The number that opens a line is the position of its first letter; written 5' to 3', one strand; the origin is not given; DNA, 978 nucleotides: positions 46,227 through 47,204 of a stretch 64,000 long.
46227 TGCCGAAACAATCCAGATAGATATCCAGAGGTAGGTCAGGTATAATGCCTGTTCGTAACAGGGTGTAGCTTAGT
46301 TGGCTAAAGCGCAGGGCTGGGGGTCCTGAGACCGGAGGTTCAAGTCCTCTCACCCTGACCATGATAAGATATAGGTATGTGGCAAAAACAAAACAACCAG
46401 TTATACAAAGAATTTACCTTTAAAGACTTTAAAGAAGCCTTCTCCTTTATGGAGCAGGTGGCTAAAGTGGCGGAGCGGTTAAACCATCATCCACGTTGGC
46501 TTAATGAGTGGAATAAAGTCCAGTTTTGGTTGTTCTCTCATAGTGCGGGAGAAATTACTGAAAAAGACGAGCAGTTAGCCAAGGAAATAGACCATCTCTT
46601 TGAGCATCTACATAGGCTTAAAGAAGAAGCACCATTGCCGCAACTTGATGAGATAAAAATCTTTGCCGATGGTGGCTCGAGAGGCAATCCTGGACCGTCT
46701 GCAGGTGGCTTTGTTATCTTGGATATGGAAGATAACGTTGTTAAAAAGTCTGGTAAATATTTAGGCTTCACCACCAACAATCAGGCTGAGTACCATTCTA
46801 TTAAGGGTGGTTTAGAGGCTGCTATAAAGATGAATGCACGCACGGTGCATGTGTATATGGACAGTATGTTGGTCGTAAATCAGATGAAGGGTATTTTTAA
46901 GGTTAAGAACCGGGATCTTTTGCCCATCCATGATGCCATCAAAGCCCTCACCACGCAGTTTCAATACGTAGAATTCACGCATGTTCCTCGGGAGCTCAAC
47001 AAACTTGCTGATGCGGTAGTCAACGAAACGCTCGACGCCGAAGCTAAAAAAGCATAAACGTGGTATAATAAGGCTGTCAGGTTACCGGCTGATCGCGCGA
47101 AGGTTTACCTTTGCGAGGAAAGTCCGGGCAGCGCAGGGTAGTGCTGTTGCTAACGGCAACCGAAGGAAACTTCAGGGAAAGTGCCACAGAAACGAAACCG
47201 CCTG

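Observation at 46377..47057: PCD/DCoH-like domain fused to RNase H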

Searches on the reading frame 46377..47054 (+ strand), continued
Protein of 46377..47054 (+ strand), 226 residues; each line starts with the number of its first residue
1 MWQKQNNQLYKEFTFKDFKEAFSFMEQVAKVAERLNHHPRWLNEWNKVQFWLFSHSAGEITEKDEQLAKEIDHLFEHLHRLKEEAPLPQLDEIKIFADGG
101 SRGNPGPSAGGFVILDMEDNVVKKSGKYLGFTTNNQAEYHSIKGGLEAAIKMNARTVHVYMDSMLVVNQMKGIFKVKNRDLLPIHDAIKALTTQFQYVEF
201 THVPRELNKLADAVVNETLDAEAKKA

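Call 74: search_protein_families(library=padloc, proteins=[window:46377-47054:+, P0127, P0134, P0160, P0158, P0205, P0208, P0137], max_evalue=0.001)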
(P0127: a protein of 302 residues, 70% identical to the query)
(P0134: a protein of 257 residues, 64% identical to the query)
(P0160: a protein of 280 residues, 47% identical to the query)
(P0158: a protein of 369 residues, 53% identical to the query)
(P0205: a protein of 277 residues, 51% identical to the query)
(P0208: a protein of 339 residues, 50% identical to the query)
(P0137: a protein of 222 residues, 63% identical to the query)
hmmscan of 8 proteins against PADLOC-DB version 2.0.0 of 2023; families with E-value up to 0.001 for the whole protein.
window:46377-47054:+ (226 aa): 0 families

P0127 (302 aa): 0 families

P0134 (257 aa): 0 families

P0160 (280 aa): 1 family
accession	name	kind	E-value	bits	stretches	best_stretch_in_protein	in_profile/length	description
PDLC04899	PDC-S07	-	1e-09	36.1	1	4-114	7-114/135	-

P0158 (369 aa): 0 families

P0205 (277 aa): 0 families

P0208 (339 aa): 2 families
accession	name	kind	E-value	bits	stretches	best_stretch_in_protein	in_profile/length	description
PDLC00940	Cas3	-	0.00043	18.5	0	32-64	3-42/178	CRISPR-associated endonuclease Cas3-HD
PDLC01765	Cas3c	-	0.00099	16.1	0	29-65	22-56/612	-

P0137 (222 aa): 2 families
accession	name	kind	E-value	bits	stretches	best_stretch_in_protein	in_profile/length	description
PDLC01457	WYL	-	2e-07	28.8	1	3-65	135-191/229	"CAS-I,CAS-II,CAS-III,CAS-IV,CAS-V,CAS-VI; associated_signaling"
PDLC03787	RTasWYL-YodC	-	0.00016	18.9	1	3-65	287-347/354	DRT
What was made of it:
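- On Known anti-phage defence proteins (PADLOC-DB): Sibling proteins gave only generic domain-level hits (call 74).
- Tried and rejected: Defence-system component: no PADLOC hit for the window protein (call 74).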

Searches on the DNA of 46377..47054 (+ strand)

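Call 15: search_rna_families(sources=[L001, L002, L007, L014, L017, L019, L021, L028, L030, L033, L036, L039, L045, L050, L059, L069, L077], threshold=gathering)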
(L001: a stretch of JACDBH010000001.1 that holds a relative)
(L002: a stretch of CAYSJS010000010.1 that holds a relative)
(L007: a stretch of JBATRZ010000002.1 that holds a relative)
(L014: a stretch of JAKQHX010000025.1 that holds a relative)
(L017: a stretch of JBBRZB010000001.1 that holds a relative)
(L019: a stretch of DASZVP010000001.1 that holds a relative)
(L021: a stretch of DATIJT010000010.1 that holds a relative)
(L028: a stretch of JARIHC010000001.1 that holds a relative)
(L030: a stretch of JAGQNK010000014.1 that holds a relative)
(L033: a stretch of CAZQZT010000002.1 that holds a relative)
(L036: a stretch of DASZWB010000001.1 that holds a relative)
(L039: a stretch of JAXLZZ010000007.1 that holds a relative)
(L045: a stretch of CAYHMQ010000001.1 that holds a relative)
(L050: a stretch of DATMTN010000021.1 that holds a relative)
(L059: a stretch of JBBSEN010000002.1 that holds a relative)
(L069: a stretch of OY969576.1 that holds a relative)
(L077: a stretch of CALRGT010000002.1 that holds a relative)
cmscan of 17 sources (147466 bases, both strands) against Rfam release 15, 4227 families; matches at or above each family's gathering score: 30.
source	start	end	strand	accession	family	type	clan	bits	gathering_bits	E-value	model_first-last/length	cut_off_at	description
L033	4696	5040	-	RF00010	RNaseP_bact_a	Gene; ribozyme;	CL00002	266.5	100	1.9e-85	1-367/367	no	Bacterial RNase P class A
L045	4755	5149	+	RF00010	RNaseP_bact_a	Gene; ribozyme;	CL00002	265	100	6.1e-85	1-367/367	no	Bacterial RNase P class A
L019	4725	5087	+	RF00010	RNaseP_bact_a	Gene; ribozyme;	CL00002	258.4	100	1.1e-82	1-367/367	no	Bacterial RNase P class A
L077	4756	5125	+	RF00010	RNaseP_bact_a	Gene; ribozyme;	CL00002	252.6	100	9.5e-81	1-367/367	no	Bacterial RNase P class A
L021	4806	5167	-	RF00010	RNaseP_bact_a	Gene; ribozyme;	CL00002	250.5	100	4.9e-80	1-367/367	no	Bacterial RNase P class A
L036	6442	6802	+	RF00010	RNaseP_bact_a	Gene; ribozyme;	CL00002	250.4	100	5.3e-80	1-367/367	no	Bacterial RNase P class A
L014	4710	5065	+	RF00010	RNaseP_bact_a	Gene; ribozyme;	CL00002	248.7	100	2e-79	1-367/367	no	Bacterial RNase P class A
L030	4719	5081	+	RF00010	RNaseP_bact_a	Gene; ribozyme;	CL00002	247.9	100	3.8e-79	1-367/367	no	Bacterial RNase P class A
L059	5043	5452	+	RF00010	RNaseP_bact_a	Gene; ribozyme;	CL00002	245.5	100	2.5e-78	1-367/367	no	Bacterial RNase P class A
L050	4737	5085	+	RF00010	RNaseP_bact_a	Gene; ribozyme;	CL00002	245.4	100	2.6e-78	1-367/367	no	Bacterial RNase P class A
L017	4748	5133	+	RF00010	RNaseP_bact_a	Gene; ribozyme;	CL00002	244.8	100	4.2e-78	1-367/367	no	Bacterial RNase P class A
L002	4746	5147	+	RF00010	RNaseP_bact_a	Gene; ribozyme;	CL00002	243.9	100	8.2e-78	1-367/367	no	Bacterial RNase P class A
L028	4742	5152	+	RF00010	RNaseP_bact_a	Gene; ribozyme;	CL00002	237.4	100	1.4e-75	1-367/367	no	Bacterial RNase P class A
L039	5124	5628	+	RF00010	RNaseP_bact_a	Gene; ribozyme;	CL00002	236.1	100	3.7e-75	1-367/367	no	Bacterial RNase P class A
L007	4726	5062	-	RF00010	RNaseP_bact_a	Gene; ribozyme;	CL00002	229.6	100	6e-73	1-367/367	no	Bacterial RNase P class A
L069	4745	5204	+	RF00010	RNaseP_bact_a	Gene; ribozyme;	CL00002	208.6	100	8.2e-66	1-367/367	no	Bacterial RNase P class A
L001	4715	5321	-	RF00010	RNaseP_bact_a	Gene; ribozyme;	CL00002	202.5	100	9.4e-64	1-367/367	no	Bacterial RNase P class A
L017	2199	2271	-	RF00005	tRNA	Gene; tRNA;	CL00001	68.5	29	1.9e-12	1-71/71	no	tRNA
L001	3757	3829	+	RF00005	tRNA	Gene; tRNA;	CL00001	66.3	29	7.4e-12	1-71/71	no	tRNA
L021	3748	3820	+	RF00005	tRNA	Gene; tRNA;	CL00001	64.6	29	2.2e-11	1-71/71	no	tRNA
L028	3833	3905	-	RF00005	tRNA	Gene; tRNA;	CL00001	63.3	29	5.2e-11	1-71/71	no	tRNA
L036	540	612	-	RF00005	tRNA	Gene; tRNA;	CL00001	63.3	29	5.2e-11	1-71/71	no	tRNA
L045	818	890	+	RF00005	tRNA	Gene; tRNA;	CL00001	63.3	29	5.2e-11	1-71/71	no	tRNA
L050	3441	3513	+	RF00005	tRNA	Gene; tRNA;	CL00001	63.3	29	5.2e-11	1-71/71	no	tRNA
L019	1371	1443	-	RF00005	tRNA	Gene; tRNA;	CL00001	63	29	6.2e-11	1-71/71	no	tRNA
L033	2701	2773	-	RF00005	tRNA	Gene; tRNA;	CL00001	61.6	29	1.4e-10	1-71/71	no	tRNA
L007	2769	2841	+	RF00005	tRNA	Gene; tRNA;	CL00001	60.8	29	2.4e-10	1-71/71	no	tRNA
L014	1999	2072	+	RF00005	tRNA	Gene; tRNA;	CL00001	60.3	29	3.4e-10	1-71/71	no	tRNA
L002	2704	2776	+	RF00005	tRNA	Gene; tRNA;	CL00001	60.2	29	3.7e-10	1-71/71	no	tRNA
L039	3023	3096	+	RF00005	tRNA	Gene; tRNA;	CL00001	57.3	29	2.3e-09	1-71/71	no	tRNA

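Call 27: search_rna_families(sources=[L081, L082, L083, L084, L085, L086, L088, L089], threshold=gathering)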
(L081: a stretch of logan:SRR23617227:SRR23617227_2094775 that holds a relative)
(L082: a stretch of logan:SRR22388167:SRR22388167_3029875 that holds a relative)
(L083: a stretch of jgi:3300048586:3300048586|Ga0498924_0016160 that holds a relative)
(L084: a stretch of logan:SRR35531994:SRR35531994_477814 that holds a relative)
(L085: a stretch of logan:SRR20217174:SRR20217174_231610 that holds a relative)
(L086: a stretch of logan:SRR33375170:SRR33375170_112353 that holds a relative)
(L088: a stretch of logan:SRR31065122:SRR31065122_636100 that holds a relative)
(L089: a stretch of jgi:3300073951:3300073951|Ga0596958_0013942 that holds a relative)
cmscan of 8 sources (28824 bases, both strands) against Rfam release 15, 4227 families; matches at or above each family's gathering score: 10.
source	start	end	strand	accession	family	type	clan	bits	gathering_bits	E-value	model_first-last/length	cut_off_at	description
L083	3789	4149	+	RF00010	RNaseP_bact_a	Gene; ribozyme;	CL00002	256.2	100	1.1e-82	1-367/367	no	Bacterial RNase P class A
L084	843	1203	+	RF00010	RNaseP_bact_a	Gene; ribozyme;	CL00002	256.2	100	1.1e-82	1-367/367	no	Bacterial RNase P class A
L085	3818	4176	+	RF00010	RNaseP_bact_a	Gene; ribozyme;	CL00002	254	100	6.2e-82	1-367/367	no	Bacterial RNase P class A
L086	902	1263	+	RF00010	RNaseP_bact_a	Gene; ribozyme;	CL00002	249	100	3e-80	1-367/367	no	Bacterial RNase P class A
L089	2715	3101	+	RF00010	RNaseP_bact_a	Gene; ribozyme;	CL00002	243.2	100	3e-78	1-367/367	no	Bacterial RNase P class A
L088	1267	1624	+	RF00010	RNaseP_bact_a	Gene; ribozyme;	CL00002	240.9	100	1.8e-77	1-367/367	no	Bacterial RNase P class A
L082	1014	1274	-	RF00010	RNaseP_bact_a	Gene; ribozyme;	CL00002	143.5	100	1.8e-44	97-367/367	5'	Bacterial RNase P class A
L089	1632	1704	+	RF00005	tRNA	Gene; tRNA;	CL00001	64.6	29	4.4e-12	1-71/71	no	tRNA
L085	2625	2697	+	RF00005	tRNA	Gene; tRNA;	CL00001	62.7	29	1.4e-11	1-71/71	no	tRNA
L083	2900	2973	+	RF00005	tRNA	Gene; tRNA;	CL00001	60.3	29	6.6e-11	1-71/71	no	tRNA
